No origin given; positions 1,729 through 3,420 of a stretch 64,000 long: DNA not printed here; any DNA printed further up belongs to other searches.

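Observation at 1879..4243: Radical-SAM enzyme plus Gfo/Idh/MocA oxidoreductase cassette, tail-to-tail with LPS heptosyltransferase II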

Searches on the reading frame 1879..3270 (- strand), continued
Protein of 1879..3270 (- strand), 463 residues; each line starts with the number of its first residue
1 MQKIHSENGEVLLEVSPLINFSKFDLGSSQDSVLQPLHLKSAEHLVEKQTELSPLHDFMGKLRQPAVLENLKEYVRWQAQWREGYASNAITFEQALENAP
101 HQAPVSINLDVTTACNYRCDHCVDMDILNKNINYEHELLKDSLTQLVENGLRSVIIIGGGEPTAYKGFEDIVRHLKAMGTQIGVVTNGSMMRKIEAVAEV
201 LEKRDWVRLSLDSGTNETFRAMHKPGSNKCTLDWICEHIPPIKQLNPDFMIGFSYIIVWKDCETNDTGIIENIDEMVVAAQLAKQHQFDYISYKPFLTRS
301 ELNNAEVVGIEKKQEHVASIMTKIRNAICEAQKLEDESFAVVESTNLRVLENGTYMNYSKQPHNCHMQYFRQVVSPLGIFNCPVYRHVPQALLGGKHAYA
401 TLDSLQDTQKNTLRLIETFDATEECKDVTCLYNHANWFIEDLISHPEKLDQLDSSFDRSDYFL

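Call 64: search_solved_structures(query=A1, max_evalue=0.0001, show_alignments=0)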
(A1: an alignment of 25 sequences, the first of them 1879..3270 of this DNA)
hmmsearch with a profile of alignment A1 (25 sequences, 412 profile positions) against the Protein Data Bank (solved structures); distinct sequences matched with E-value up to 0.0001: 21.
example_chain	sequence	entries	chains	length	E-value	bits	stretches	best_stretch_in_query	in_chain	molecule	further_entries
9dfu_A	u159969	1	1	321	1e-11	47.4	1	50-169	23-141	Radical SAM core domain-containing protein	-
9dfn_A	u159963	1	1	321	3.5e-11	45.7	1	50-169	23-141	Radical SAM core domain-containing protein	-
7n7i_A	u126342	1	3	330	4.4e-11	45.3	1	50-174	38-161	Viperin-like enzyme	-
9dgw_A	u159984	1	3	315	5.1e-11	45.1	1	50-175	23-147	Radical SAM core domain-containing protein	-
9dfw_A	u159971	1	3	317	5.3e-11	45.1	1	50-175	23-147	Radical SAM core domain-containing protein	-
7n7h_A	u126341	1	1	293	5.5e-11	45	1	53-176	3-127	VIPERIN-LIKE ENZYME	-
6b4c_A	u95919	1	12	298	9.7e-11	44.2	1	52-175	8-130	Viperin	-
5vsl_A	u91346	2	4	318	1.4e-10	43.7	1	36-142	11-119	Radical S-adenosyl methionine domain-containing protein 2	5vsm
6q2p_A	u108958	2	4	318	1.4e-10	43.7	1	36-142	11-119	Radical S-adenosyl methionine domain-containing protein 2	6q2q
8ai6_A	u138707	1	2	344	1.5e-10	43.5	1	52-202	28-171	Putative peptide biosynthesis protein YydG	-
8ai3_A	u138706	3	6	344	1.5e-10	43.5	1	52-202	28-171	Putative peptide biosynthesis protein YydG | Radical SAM core domain-containing protein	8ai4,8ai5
8ai1_A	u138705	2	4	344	1.5e-10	43.5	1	52-202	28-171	Putative peptide biosynthesis protein YydG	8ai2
1tv7_A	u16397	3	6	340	9.9e-09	37.6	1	58-187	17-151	Molybdenum cofactor biosynthesis protein A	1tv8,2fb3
2fb2_A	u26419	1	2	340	1.1e-08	37.5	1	58-187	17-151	Molybdenum cofactor biosynthesis protein A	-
6efn_A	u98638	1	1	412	1.7e-08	36.8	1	49-171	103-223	Sporulation killing factor maturation protein SkfB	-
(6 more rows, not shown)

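Call 65: list_cluster_members(proteins=[P0124, P0128, P0129, P0132, P0134, P0135, P0137, P0140, P0141, P0144])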
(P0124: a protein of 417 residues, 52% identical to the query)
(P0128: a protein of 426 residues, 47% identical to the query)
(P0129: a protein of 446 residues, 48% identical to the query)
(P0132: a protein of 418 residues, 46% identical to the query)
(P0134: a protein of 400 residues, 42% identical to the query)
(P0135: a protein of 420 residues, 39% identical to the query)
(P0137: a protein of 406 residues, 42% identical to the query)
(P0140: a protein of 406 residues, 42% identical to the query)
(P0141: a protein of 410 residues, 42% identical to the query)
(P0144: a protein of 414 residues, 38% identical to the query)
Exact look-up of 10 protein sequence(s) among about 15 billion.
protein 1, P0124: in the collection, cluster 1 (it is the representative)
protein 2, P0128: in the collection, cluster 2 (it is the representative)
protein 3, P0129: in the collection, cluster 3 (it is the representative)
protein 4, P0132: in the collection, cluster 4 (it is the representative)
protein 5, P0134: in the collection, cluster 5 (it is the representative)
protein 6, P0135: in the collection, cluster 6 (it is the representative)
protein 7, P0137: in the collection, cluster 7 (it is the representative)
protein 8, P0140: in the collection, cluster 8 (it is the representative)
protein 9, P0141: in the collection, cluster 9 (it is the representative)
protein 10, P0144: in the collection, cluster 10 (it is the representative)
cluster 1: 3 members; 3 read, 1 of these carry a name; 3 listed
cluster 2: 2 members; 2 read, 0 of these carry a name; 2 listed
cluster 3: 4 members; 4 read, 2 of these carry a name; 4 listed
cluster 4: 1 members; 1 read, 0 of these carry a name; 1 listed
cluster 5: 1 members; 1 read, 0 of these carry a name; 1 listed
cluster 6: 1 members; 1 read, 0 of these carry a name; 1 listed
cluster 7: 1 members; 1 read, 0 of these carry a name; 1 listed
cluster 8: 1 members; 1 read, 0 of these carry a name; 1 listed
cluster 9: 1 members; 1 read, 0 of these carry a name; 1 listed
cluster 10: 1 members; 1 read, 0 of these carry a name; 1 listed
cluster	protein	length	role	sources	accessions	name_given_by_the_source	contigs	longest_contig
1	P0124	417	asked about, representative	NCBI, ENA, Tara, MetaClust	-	strand:- start:45 stop:1298 length:1254 start_codon:yes stop_codon:yes gene_type:complete | TARA_009_SRF_0.22-1.6_scaffold285158_1_gene390258 "" ""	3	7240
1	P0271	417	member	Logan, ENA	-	-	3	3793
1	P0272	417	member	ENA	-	-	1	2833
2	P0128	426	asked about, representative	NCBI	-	-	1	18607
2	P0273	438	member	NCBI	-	-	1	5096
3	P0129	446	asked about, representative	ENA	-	-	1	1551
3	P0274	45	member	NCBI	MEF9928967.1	MAG: peroxiredoxin, partial [Massilia sp.]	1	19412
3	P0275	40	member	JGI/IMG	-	peroxiredoxin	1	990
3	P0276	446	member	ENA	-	-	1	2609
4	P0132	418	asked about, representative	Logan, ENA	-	-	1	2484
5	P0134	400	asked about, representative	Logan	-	-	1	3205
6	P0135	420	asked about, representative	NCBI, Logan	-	-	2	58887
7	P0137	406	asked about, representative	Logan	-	-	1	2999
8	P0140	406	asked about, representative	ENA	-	-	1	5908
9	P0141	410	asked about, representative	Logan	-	-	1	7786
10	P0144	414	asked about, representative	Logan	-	-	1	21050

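Call 66: find_encoding_contigs(protein=P0135, flank=9000, max_places=2)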
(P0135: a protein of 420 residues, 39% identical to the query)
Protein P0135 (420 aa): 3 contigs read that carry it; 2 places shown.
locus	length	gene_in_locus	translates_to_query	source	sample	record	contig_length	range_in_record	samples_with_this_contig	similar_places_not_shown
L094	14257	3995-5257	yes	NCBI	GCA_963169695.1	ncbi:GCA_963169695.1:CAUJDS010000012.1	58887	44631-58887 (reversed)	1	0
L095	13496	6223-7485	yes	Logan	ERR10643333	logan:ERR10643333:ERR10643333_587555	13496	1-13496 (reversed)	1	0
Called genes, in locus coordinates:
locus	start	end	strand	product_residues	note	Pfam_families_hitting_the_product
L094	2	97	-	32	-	?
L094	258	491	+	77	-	-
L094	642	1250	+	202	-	PF04279:IspA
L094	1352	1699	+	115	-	PF04828:GFA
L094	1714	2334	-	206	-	PF02517:Rce1-like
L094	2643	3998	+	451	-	PF00202:Aminotran_3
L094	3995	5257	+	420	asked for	PF04055:Radical_SAM, PF13353:Fer4_12 (faint)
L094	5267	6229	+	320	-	PF01075:Glyco_transf_9 (weak)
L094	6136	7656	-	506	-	PF03901:Glyco_transf_22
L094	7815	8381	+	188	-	PF00578:AhpC-TSA, PF08534:Redoxin, PF02630:SCO1-SenC (faint), PF10417:1-cysPrx_C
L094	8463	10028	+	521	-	PF13192:Thioredoxin_3 (weak), PF00890:FAD_binding_2 (faint), PF01134:GIDA (weak), PF01266:DAO (faint), PF07992:Pyr_redox_2, PF12831:FAD_oxidored, PF13738:Pyr_redox_3, PF00070:Pyr_redox, +2 more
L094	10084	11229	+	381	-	PF22020:RlmL_1st, PF01170:UPF0020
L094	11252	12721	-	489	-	PF00989:PAS, PF08448:PAS_4, PF13426:PAS_9 (weak), PF08447:PAS_3, PF00512:HisKA, PF02518:HATPase_c, PF14501:HATPase_c_5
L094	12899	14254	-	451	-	-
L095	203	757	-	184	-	PF04264:YceI (weak)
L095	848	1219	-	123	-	PF07237:DUF1428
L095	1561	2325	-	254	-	PF00557:Peptidase_M24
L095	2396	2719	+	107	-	-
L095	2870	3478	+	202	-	PF04279:IspA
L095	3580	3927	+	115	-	PF04828:GFA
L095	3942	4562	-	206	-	PF02517:Rce1-like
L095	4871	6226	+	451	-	PF00202:Aminotran_3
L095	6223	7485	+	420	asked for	PF04055:Radical_SAM, PF13353:Fer4_12 (faint)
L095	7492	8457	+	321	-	PF01075:Glyco_transf_9 (weak)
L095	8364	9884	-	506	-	PF03901:Glyco_transf_22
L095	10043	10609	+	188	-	PF00578:AhpC-TSA, PF08534:Redoxin, PF02630:SCO1-SenC (faint), PF10417:1-cysPrx_C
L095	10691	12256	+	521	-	PF13192:Thioredoxin_3 (weak), PF00890:FAD_binding_2 (faint), PF01134:GIDA (weak), PF01266:DAO (faint), PF07992:Pyr_redox_2, PF12831:FAD_oxidored, PF13738:Pyr_redox_3, PF00070:Pyr_redox, +2 more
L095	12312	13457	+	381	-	PF22020:RlmL_1st, PF01170:UPF0020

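Call 67: find_encoding_contigs(protein=P0144, flank=9000, max_places=2)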
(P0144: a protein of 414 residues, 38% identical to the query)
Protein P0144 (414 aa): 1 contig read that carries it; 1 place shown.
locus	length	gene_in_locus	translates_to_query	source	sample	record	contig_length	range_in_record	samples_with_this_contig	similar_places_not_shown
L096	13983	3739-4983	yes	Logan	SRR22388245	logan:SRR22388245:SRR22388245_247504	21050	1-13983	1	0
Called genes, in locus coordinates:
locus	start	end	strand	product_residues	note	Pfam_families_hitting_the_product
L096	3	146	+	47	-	?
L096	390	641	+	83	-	PF07927:HicA_toxin (weak)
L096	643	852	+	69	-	PF21748:UPF0150, PF15919:HicB_lk_antitox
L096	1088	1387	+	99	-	-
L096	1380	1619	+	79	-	PF07927:HicA_toxin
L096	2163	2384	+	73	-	-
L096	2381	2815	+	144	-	PF01850:PIN (weak), PF10130:PIN_2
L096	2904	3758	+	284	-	PF00202:Aminotran_3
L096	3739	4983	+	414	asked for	PF04055:Radical_SAM, PF13353:Fer4_12 (faint)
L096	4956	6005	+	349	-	PF01075:Glyco_transf_9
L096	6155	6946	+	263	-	PF13489:Methyltransf_23, PF07021:MetW, PF13847:Methyltransf_31, PF08241:Methyltransf_11, PF08242:Methyltransf_12, PF13649:Methyltransf_25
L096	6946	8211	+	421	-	PF00005:ABC_tran, PF13304:AAA_21 (faint), PF14524:Wzt_C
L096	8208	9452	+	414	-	PF04230:PS_pyruv_trans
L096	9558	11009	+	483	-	PF02310:B12-binding, PF04055:Radical_SAM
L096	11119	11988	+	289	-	PF03102:NeuB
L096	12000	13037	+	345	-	PF01408:GFO_IDH_MocA, PF22725:GFO_IDH_MocA_C3, PF02894:GFO_IDH_MocA_C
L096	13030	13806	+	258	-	PF02348:CTP_transf_3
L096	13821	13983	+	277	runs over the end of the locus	PF00106:adh_short, PF13561:adh_short_C2, PF00106:adh_short (weak), PF13561:adh_short_C2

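Call 70: find_related_loci(query=A2, collection=metagenome_contigs, flank=6000)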
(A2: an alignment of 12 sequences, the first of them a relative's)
Query A2 (414 aa) in metagenome_contigs; peptide patterns used: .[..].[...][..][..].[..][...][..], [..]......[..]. (x = any residue, [..] = any of these).
600 stretches matched a pattern (row limit reached: there are more); 441 encode a relative of the query (tblastn E <= 1e-3); the best 80 are kept; 80 distinct loci.
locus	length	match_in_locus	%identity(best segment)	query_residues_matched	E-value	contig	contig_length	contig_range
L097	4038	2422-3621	46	1-414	1e-134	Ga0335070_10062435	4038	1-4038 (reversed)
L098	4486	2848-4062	48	1-414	1e-133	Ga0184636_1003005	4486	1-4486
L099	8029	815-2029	47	1-414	7e-131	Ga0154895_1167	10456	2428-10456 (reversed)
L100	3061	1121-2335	47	1-414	1e-135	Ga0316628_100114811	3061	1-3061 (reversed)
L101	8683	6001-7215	47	1-414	3e-130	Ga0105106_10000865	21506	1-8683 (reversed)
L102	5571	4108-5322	46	1-414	1e-130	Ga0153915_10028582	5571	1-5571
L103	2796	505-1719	47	1-414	8e-136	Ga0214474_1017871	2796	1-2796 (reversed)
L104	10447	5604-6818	47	1-414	7e-130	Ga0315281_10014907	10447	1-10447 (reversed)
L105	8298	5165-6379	47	1-414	1e-129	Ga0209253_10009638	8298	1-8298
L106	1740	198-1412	52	1-414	3e-139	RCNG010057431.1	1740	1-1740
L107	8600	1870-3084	46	1-414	9e-129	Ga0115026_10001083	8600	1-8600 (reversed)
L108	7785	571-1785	47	1-414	9e-129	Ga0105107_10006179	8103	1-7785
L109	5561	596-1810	46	1-414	3e-129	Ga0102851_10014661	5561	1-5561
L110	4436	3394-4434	57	1-348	2e-130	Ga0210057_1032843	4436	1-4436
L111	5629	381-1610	46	2-414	7e-129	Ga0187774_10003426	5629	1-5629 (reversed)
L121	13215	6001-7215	47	1-414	1e-127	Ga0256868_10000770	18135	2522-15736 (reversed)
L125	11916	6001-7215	47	1-414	9e-127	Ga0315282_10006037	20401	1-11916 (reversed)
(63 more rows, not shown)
